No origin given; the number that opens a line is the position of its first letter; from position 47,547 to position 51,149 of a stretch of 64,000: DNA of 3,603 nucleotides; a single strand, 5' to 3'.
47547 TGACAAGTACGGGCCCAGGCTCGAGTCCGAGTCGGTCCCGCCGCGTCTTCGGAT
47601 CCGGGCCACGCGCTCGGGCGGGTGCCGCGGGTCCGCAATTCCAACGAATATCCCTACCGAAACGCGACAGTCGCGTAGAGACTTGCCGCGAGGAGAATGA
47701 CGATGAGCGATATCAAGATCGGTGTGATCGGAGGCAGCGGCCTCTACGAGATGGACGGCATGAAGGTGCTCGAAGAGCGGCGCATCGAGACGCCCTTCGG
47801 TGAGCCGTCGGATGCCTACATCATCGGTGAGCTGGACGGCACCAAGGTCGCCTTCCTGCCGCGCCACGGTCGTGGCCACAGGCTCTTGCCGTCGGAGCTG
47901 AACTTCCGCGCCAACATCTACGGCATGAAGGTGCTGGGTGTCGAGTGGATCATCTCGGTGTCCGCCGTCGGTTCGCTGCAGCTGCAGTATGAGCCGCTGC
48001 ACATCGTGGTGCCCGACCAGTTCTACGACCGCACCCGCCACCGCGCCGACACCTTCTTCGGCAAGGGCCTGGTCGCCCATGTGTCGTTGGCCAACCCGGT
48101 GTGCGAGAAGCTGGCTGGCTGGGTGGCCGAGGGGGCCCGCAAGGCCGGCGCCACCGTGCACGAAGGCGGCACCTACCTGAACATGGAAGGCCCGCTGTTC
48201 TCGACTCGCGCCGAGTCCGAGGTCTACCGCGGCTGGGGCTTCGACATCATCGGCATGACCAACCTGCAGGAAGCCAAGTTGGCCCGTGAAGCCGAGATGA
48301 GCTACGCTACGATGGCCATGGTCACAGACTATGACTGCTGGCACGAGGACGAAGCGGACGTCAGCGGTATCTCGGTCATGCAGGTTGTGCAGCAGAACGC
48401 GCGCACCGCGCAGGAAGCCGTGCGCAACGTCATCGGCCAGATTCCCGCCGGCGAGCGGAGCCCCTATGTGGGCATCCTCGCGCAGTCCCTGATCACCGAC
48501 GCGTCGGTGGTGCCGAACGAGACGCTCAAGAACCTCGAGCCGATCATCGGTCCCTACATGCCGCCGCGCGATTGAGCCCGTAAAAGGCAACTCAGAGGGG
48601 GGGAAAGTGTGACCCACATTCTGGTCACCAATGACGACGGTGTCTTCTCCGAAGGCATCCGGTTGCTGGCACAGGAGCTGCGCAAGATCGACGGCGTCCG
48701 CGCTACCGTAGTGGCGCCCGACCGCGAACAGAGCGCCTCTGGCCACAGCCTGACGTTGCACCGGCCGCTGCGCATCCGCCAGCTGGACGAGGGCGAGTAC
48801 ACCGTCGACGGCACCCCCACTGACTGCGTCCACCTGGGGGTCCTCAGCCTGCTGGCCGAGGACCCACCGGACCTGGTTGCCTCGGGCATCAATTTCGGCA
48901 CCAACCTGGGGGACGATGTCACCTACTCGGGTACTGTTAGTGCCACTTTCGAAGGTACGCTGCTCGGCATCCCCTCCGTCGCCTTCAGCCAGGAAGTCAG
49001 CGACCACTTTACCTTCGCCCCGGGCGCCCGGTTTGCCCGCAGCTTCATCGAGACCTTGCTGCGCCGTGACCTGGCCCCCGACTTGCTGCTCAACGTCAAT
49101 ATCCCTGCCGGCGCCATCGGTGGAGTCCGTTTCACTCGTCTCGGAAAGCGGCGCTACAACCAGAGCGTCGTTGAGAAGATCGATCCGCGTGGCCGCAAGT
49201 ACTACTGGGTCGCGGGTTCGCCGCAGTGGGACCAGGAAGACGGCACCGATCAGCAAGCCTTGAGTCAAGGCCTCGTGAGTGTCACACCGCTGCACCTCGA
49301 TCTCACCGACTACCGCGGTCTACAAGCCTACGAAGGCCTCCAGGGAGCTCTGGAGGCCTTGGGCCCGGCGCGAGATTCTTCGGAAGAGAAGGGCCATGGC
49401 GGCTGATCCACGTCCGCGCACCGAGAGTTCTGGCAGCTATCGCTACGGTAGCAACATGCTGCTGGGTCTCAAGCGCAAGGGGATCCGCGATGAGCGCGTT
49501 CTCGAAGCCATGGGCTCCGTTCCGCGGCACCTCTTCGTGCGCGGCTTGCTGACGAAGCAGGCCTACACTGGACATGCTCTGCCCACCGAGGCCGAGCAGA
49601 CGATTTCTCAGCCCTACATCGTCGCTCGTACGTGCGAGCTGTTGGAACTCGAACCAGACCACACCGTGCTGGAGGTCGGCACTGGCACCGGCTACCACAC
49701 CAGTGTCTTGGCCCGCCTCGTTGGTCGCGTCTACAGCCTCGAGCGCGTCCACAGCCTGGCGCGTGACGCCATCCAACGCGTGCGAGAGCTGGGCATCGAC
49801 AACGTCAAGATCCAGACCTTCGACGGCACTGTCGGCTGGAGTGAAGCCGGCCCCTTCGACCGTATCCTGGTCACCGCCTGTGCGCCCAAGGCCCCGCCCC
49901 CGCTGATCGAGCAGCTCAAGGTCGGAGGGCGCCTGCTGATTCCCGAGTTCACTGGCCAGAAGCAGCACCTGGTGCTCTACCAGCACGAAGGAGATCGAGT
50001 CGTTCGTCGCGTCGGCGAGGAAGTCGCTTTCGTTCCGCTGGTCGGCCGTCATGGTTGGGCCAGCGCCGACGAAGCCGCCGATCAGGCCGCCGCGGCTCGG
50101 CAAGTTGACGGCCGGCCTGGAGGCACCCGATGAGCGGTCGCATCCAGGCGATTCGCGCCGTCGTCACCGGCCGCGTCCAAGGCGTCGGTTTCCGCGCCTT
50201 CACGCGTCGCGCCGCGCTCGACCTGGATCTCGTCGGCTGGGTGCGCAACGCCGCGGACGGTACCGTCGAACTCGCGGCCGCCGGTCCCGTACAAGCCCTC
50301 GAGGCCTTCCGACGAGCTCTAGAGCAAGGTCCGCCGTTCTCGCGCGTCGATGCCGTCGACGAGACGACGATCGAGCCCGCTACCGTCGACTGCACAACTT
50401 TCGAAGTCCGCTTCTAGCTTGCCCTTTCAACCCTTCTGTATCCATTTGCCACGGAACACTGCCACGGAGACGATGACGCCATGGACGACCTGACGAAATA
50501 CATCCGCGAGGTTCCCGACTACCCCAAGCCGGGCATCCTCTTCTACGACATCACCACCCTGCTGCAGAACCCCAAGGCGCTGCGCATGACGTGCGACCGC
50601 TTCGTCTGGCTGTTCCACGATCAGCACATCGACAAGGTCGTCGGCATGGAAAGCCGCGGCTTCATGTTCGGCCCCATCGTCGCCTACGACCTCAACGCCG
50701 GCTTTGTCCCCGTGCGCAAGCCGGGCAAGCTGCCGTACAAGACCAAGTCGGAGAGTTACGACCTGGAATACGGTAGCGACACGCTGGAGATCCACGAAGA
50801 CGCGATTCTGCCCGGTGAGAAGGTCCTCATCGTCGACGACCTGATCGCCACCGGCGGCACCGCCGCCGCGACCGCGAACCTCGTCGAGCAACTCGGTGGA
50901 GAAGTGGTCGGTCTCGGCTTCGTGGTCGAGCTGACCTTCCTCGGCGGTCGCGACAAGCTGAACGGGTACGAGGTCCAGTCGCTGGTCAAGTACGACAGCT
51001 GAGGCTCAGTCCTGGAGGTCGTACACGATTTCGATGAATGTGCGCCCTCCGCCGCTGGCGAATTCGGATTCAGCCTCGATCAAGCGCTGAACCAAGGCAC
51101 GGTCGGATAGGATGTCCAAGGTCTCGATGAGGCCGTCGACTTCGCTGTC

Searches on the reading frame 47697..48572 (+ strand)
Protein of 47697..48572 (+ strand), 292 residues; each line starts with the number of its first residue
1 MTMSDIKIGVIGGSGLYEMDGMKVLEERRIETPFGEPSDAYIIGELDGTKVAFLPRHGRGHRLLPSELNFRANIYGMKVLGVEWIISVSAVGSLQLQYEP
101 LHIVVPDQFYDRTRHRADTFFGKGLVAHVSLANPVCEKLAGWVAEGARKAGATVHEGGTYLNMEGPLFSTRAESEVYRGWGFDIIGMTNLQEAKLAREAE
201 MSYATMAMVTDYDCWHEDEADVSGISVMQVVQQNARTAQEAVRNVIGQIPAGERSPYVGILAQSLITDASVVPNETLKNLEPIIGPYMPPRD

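Call 53: search_protein_families(library=pfam, proteins=[window:47697-48572:+], max_evalue=0.001)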
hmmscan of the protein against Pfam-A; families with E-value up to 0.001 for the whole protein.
window:47697-48572:+ (292 aa): 1 family
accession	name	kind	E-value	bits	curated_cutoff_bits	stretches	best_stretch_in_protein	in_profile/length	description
PF01048.26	PNP_UDP_1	-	6.8e-40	137.4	25.1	1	7-246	1-232/233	Phosphorylase superfamily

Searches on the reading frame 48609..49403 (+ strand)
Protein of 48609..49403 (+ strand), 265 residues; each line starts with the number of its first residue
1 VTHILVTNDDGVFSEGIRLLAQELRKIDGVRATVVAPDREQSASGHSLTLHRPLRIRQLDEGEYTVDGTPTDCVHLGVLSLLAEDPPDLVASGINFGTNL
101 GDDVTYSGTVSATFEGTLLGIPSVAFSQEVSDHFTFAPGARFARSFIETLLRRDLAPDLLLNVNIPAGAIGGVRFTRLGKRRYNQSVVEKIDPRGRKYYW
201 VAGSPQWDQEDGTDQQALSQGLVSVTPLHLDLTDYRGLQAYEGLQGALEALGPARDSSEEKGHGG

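Call 53: search_protein_families(library=pfam, proteins=[window:48609-49403:+], max_evalue=0.001)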
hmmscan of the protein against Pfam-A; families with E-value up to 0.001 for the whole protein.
window:48609-49403:+ (265 aa): 1 family
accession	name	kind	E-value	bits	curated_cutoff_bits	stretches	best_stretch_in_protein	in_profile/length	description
PF01975.23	SurE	-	7.3e-60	202.4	22.1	1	4-184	1-188/189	Survival protein SurE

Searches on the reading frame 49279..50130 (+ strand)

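Call 53: search_protein_families(library=pfam, proteins=[window:49279-50130:+], max_evalue=0.001)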
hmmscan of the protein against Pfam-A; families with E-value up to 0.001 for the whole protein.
window:49279-50130:+ (284 aa): 6 families
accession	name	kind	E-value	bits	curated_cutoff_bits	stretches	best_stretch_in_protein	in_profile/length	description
PF01135.25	PCMT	-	2.1e-58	198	20.3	1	59-258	5-209/210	Protein-L-isoaspartate(D-aspartate) O-methyltransferase (PCMT)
PF13847.12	Methyltransf_31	-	1.3e-06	28.6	27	1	126-224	3-112/145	Methyltransferase domain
PF13649.12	Methyltransf_25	-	3.5e-05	24.9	27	1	130-200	1-72/97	Methyltransferase domain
PF13489.12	Methyltransf_23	-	0.00025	21.3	27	1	121-200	16-89/164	Methyltransferase domain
PF01189.24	Methyltr_RsmB-F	-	0.00034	20.8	27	1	121-200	3-87/199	16S rRNA methyltransferase RsmB/F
PF00398.26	RrnaAD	-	0.00067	19.3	24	1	113-169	17-73/263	Ribosomal RNA adenine dimethylase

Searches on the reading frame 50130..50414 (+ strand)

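Call 53: search_protein_families(library=pfam, proteins=[window:50130-50414:+], max_evalue=0.001)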
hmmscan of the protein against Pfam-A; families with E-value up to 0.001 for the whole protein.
window:50130-50414:+ (95 aa): 1 family
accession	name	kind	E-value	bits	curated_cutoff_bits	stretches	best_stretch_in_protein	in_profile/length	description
PF00708.24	Acylphosphatase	-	3.8e-25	88.4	22.5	1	9-92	2-84/85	Acylphosphatase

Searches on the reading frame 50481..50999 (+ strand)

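Call 53: search_protein_families(library=pfam, proteins=[window:50481-50999:+], max_evalue=0.001)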
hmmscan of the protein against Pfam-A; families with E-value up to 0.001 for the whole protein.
window:50481-50999:+ (173 aa): 1 family
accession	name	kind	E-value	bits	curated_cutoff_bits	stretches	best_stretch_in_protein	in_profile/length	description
PF00156.33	Pribosyltran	-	8.7e-14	51.6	26.3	1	26-149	4-124/158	Phosphoribosyl transferase domain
